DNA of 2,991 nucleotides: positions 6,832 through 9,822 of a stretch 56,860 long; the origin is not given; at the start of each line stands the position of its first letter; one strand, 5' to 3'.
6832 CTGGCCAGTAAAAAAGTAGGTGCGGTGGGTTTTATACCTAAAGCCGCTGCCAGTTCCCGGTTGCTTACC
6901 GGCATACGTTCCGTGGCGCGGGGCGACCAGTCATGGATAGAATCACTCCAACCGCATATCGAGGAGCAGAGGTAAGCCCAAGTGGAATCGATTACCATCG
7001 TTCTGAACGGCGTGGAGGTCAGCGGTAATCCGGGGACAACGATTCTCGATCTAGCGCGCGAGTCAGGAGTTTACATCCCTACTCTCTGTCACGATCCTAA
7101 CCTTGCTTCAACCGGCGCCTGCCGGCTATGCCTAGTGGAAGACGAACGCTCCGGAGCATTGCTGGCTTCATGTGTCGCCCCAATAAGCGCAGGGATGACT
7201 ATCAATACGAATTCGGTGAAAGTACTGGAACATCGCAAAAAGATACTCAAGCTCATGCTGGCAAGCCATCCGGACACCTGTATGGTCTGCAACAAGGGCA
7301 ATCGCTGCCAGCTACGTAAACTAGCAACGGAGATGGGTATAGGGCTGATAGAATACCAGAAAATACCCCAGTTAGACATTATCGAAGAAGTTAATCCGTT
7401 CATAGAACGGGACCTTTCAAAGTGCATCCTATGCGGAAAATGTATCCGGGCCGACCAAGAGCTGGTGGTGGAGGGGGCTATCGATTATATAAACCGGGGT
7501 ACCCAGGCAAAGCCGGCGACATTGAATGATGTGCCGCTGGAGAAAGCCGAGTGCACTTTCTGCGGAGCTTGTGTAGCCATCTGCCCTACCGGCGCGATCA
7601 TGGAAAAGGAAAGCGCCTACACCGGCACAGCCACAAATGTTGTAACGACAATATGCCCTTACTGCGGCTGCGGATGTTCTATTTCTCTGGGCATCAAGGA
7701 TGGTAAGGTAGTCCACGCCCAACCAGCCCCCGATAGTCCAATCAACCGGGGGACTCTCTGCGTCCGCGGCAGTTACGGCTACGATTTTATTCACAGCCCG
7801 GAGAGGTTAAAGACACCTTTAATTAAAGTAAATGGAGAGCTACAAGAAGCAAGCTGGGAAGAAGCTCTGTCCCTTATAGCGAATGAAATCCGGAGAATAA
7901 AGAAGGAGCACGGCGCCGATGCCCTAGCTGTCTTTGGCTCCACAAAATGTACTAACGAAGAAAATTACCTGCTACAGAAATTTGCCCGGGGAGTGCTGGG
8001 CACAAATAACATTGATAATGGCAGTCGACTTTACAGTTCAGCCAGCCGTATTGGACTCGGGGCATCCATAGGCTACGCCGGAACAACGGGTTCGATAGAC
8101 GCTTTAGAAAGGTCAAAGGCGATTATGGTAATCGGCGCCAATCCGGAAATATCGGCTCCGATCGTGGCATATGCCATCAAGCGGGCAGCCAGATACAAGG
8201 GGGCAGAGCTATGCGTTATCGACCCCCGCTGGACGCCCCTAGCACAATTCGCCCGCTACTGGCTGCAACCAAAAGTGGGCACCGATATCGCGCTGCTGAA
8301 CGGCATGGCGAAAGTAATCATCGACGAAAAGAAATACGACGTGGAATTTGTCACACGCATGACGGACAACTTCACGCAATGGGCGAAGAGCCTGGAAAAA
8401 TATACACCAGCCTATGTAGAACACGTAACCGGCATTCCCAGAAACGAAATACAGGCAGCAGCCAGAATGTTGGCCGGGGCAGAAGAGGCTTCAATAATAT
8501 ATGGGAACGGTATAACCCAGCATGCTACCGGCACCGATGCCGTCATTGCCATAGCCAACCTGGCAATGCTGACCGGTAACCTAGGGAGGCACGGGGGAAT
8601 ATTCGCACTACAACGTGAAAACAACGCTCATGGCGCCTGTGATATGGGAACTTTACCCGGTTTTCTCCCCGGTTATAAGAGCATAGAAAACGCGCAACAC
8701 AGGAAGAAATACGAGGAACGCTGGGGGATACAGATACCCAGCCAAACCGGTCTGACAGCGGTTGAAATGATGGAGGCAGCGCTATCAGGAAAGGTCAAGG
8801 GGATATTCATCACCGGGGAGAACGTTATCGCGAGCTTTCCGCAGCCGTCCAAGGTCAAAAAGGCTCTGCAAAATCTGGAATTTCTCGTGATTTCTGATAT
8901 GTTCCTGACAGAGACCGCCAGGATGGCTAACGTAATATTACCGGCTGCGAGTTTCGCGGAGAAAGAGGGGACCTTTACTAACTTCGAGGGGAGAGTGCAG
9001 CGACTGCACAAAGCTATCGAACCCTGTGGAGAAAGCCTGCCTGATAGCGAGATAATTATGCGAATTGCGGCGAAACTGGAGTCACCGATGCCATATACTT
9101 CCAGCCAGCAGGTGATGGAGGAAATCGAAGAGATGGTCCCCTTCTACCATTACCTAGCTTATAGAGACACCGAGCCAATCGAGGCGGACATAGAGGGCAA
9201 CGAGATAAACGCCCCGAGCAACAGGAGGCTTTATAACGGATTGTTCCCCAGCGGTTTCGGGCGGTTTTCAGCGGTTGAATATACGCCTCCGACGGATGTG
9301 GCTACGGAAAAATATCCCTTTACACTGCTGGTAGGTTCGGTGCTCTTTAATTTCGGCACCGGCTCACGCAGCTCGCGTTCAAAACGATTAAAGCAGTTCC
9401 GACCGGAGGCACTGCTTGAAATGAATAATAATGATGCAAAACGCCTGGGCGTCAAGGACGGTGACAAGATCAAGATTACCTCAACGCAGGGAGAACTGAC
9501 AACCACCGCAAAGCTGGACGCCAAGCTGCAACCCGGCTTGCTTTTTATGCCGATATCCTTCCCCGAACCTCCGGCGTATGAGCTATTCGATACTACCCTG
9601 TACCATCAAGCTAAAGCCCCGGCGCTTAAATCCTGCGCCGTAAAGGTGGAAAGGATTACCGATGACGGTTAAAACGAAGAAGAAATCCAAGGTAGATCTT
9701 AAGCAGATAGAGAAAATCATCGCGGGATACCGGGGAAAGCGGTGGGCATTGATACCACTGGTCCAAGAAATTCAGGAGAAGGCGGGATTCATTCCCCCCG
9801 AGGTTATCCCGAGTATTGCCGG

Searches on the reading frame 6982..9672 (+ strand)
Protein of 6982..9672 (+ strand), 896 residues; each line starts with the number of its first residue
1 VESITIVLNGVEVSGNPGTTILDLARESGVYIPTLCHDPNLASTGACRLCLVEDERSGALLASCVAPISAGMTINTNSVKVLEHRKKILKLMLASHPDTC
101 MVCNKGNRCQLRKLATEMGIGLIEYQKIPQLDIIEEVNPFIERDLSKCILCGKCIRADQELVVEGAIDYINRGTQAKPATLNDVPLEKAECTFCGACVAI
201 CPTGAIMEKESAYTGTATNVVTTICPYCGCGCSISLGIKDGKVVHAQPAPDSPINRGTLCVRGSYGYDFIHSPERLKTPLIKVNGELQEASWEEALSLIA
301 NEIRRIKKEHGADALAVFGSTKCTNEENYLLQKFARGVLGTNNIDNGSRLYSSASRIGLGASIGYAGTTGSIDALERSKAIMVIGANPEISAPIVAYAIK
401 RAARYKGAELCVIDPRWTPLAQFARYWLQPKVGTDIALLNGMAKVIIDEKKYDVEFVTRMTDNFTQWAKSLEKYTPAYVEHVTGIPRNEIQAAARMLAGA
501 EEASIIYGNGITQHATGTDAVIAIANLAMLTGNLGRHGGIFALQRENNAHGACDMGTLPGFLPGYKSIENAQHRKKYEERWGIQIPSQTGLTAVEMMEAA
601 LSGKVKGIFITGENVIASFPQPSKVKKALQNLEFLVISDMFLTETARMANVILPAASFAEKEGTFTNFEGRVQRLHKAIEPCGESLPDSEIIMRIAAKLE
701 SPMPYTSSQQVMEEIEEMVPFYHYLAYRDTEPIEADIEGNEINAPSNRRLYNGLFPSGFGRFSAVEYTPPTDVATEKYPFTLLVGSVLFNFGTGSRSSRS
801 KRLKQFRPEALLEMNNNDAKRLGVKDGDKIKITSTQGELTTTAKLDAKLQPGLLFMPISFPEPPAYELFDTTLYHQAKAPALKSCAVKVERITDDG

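Call 3: search_protein_families(library=pfam, proteins=[window:6982-9672:+])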
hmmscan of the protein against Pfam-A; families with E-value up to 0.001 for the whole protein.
window:6982-9672:+ (896 aa): 11 families
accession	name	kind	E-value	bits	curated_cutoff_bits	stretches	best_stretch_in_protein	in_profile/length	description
PF00384.28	Molybdopterin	-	7.7e-80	269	24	1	275-697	1-352/353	Molybdopterin oxidoreductase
PF04879.21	Molybdop_Fe4S4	-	1e-18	67.5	22.7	1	219-272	2-55/55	Molybdopterin oxidoreductase Fe4S4 domain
PF01568.27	Molydop_binding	-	2.7e-18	66.5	26.8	1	780-886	1-110/110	Molydopterin dinucleotide binding domain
PF13510.11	Fer2_4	-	4.4e-16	59.1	22.8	1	3-78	3-81/82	2Fe-2S iron-sulfur cluster binding domain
PF10588.14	NADH-G_4Fe-4S_3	-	7.3e-12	45.1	27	1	85-120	1-36/40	NADH-ubiquinone oxidoreductase-G iron-sulfur binding region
PF22117.2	Fer4_Nqo3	-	3.6e-08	33.9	27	1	139-206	2-66/67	NADH-quinone oxidoreductase subunit 3, ferredoxin-like domain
PF12838.12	Fer4_7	-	3e-07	31.2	27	1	147-205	1-52/52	4Fe-4S dicluster domain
PF13187.11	Fer4_9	-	1.4e-06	28.7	27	1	147-206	1-52/52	4Fe-4S dicluster domain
PF00037.32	Fer4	-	1e-05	25.6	21.1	1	189-206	6-23/24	4Fe-4S binding domain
PF14697.11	Fer4_21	-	6.5e-05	23.4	35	1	146-206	6-57/59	4Fe-4S dicluster domain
PF13459.11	Fer4_15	-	0.00012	23.1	22.4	0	186-203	3-20/66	4Fe-4S single cluster domain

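Call 7: search_protein_families(library=ncbifam, proteins=[window:6982-9672:+])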
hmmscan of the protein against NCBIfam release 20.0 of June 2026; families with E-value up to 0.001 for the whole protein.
window:6982-9672:+ (896 aa): 42 families (the best 25 are shown)
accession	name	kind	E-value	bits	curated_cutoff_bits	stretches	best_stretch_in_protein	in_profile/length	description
TIGR01591.1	Fdh-alpha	equivalog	1.9e-212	707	666.25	1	223-889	1-672/672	formate dehydrogenase subunit alpha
NF047855.1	AssmNtatRedNasC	equivalog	9.2e-133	444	1100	1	216-890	16-707/708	assimilatory nitrate reductase catalytic subunit NasC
TIGR01973.1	NuoG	equivalog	6.7e-105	352.1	470.05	1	6-693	1-604/606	NADH-quinone oxidoreductase subunit NuoG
NF005895.0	PRK07860.1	equivalog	2.6e-102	343.3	802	1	2-719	16-678/811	NADH-quinone oxidoreductase subunit G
NF041323.1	Nitr_red_NasA_Halo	equivalog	8e-87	292.3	1000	1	229-889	6-672/673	assimilatory nitrate reductase NasA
NF010055.0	PRK13532.1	equivalog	4.3e-77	260.1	904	3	210-461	32-291/830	nitrate reductase catalytic subunit NapA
TIGR01706.1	NAPA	equivalog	1.5e-74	251.7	930.55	3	213-461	35-291/830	periplasmic nitrate reductase subunit alpha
NF041513.1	formate_DH_Act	exception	1.8e-70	238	1400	3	208-462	30-296/1067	formate dehydrogenase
TIGR01553.1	formate-DH-alph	equivalog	5.8e-70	236.2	814.2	3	209-462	33-305/1009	formate dehydrogenase-N subunit alpha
TIGR01701.1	Fdhalpha-like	subfamily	8.6e-69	232.5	582.15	1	275-890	99-742/744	FdhF/YdeP family oxidoreductase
NF012032.0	PRK15488.1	equivalog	2.5e-65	220.9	694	1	194-703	16-531/759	thiosulfate reductase PhsA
NF040763.1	FeFe_hydrog_A6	exception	7.8e-58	196.2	765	1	4-212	1-211/571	NADH-dependent [FeFe] hydrogenase, group A6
NF006305.0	PRK08493.1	equivalog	2.2e-55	188.2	591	1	4-455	2-451/819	NADH-quinone oxidoreductase subunit G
TIGR02166.1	dmsA_ynfE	subfamily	1.8e-54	185.1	777.7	1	207-717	31-575/794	DMSO/selenate family reductase complex A subunit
TIGR03479.1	DMSO_red_II_alp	subfamily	6.7e-48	163.4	984.75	3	225-462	63-308/913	molybdopterin-dependent oxidoreductase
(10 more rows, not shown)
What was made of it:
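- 6982..9672 (+): FdhA/NuoG-like (BfuA-like) subunit, 896 aa. All Fe-S ligands are kept and the formate dehydrogenase active site is lost. Predicted to act as an electron wire and scaffold. Domains: calls 3, 7.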

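Call 19: search_solved_structures(query=window:6982-9672:+, max_evalue=1e-20, show_alignments=2)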
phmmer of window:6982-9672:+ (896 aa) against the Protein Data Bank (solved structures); distinct sequences matched with E-value up to 1e-20: 105 (the best 60 are shown).
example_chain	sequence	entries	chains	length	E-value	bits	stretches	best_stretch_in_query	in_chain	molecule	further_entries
9wxb_B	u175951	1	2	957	3.1e-173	581.3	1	4-888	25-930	Formate dehydrogenase alpha subunit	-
6tg9_A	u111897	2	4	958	1.6e-170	572.3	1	5-889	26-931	Formate dehydrogenase subunit alpha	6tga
8rqz_C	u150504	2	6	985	5.9e-170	570.4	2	205-896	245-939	Probable oxidoreductase YjgC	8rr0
9gzq_A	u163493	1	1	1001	6.4e-170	570.3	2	205-896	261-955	Probable oxidoreductase YjgC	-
7vw6_A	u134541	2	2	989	1.8e-160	539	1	4-889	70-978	Formate dehydrogenase | Tungsten-containing formate dehydrogenase alpha subunit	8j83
7e5z_A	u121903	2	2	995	1.9e-160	539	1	4-889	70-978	Formate dehydrogenase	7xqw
7qv7_S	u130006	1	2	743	4.2e-160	537.9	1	221-721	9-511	Hydrogen dependent carbon dioxide reductase subunit FdhF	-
9t1s_L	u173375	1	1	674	6e-160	537.3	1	220-892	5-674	formate dehydrogenase (coenzyme F420)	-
7bkb_D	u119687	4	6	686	5.3e-140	471.3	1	220-892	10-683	Formate dehydrogenase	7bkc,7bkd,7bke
1aa6_A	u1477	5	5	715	3.5e-139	468.6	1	221-894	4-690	FORMATE DEHYDROGENASE H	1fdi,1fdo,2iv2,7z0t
2jio_A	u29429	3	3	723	1.5e-77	264.7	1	221-697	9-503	PERIPLASMIC NITRATE REDUCTASE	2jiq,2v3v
2jim_A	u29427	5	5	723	1.6e-77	264.7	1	221-697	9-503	PERIPLASMIC NITRATE REDUCTASE | PROTEIN (PERIPLASMIC NITRATE REDUCTASE)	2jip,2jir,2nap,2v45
9bov_A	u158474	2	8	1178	1.6e-74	254.7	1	108-557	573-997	Molybdopterin oxidoreductase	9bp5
8oh5_C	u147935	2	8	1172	1.9e-74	254.5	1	106-400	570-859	Formate dehydrogenase-O, major subunit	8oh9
9vap_A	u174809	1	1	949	1.7e-70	241.4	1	200-569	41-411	Formate dehydrogenase molybdopterin-binding subunit FdhA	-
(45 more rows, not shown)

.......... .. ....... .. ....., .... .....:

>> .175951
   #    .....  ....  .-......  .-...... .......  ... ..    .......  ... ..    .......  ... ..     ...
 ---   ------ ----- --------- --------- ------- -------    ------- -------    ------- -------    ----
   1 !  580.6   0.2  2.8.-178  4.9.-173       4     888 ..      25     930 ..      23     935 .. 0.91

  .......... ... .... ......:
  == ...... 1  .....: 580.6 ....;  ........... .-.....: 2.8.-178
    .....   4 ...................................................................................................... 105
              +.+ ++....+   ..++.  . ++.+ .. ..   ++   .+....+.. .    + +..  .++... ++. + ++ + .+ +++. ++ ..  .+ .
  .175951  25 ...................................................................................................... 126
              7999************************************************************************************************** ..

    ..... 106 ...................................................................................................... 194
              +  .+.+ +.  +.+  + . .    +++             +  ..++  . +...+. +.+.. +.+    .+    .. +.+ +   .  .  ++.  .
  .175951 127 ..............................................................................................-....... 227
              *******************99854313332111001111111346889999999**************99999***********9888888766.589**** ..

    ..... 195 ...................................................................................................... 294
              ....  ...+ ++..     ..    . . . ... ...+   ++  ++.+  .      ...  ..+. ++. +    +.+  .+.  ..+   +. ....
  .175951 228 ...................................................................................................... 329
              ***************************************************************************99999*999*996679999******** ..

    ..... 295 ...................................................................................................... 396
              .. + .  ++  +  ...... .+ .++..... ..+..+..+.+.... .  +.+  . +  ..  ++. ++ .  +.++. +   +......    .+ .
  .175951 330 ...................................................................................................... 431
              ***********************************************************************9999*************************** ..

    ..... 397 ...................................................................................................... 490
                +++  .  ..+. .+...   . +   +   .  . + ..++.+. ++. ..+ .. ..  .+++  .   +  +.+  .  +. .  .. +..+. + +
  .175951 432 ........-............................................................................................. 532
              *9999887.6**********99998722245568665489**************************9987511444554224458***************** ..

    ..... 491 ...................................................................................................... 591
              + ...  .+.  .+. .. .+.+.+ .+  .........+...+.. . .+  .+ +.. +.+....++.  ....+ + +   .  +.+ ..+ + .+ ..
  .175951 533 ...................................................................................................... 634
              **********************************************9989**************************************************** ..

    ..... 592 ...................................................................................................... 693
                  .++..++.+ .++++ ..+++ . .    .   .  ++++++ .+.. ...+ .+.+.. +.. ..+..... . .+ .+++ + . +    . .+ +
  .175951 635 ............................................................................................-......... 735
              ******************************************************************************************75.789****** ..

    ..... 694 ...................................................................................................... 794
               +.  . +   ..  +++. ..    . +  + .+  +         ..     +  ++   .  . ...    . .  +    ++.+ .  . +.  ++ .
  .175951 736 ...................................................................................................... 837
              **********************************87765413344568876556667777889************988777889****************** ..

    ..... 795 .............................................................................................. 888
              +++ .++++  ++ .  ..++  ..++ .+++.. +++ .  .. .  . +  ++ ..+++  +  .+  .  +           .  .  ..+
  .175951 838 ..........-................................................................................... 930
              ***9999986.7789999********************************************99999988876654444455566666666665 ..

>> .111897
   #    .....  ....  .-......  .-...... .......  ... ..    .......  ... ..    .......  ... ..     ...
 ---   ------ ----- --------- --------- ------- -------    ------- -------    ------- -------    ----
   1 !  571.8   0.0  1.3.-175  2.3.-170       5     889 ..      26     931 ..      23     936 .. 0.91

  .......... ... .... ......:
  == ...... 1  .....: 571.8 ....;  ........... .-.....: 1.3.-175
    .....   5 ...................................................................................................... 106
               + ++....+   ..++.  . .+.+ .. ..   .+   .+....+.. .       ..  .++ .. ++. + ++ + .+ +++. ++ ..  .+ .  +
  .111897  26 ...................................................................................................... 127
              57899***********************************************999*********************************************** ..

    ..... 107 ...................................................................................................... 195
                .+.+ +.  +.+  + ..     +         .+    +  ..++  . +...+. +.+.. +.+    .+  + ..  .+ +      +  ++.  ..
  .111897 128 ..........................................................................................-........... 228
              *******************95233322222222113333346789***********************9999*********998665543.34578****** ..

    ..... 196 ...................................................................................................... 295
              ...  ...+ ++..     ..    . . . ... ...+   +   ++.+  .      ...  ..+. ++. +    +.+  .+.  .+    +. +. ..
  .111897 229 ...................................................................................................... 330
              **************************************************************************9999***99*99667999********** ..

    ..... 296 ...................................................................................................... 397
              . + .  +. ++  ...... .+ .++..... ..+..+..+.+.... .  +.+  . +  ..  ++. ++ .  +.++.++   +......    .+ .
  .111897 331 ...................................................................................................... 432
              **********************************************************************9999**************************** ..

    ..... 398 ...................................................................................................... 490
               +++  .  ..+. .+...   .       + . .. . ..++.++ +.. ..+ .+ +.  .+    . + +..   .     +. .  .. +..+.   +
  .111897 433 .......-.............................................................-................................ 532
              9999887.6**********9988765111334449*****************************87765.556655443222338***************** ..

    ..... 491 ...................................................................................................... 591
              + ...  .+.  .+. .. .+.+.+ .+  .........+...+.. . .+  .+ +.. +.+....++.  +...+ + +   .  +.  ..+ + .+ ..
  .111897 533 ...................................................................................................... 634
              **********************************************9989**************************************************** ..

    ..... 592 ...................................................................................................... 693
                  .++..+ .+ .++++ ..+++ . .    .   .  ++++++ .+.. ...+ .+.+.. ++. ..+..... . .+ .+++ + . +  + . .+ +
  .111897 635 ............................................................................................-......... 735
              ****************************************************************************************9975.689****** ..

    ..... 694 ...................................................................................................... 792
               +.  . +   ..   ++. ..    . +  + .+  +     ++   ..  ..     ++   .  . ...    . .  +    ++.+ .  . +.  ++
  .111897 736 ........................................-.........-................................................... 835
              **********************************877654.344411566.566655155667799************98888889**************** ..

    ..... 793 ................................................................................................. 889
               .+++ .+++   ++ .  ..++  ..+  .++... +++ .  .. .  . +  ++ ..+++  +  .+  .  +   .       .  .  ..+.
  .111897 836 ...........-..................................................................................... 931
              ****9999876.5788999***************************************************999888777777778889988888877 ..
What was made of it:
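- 6982..9672 (+): Full-length match to Rhodobacter capsulatus FdsA 6tg9_A (E 1.6e-170), but '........' becomes '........' and 'PLRGQNN' becomes 'ALQRENN' (call 19).
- Closest known: NAD-dependent formate dehydrogenase FdsABG. Same: The subunit set of alpha (NuoG + Mo domain), NuoF-like and NuoE-like proteins is the same, and the alpha subunit is the best structural relative (E 1e-170 to 1e-173) (call 19).
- The best PDB matches are NAD-dependent formate dehydrogenases (call 19).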
